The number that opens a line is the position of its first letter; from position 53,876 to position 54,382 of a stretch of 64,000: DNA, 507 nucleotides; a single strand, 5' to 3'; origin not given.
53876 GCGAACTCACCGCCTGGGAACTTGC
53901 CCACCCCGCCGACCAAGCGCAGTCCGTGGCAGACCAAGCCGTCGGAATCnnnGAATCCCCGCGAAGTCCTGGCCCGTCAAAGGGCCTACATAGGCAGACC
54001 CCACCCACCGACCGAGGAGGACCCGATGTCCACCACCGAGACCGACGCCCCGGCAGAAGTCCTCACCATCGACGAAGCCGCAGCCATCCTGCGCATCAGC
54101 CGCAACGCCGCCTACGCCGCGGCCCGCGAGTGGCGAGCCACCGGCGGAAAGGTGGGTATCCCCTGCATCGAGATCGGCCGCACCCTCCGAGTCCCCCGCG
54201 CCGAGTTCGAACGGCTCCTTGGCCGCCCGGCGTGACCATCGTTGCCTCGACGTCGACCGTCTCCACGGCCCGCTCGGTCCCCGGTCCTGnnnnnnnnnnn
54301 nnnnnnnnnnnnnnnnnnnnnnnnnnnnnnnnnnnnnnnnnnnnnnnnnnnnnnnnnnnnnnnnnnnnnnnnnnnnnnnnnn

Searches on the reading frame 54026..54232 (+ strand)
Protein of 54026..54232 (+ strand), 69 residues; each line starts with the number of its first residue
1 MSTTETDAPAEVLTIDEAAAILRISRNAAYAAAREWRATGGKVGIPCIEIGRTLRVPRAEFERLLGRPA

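Call 45: search_protein_families(library=pfam, proteins=[window:54026-54232:+], max_evalue=0.001)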
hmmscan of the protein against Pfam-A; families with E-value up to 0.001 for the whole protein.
window:54026-54232:+ (69 aa): 2 families
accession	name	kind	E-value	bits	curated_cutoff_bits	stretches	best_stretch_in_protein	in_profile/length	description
PF12728.13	HTH_17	-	8.6e-09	36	27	1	12-65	1-47/51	Helix-turn-helix domain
PF13384.12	HTH_23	-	0.00014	22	24.6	0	9-40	14-45/50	Homeodomain-like domain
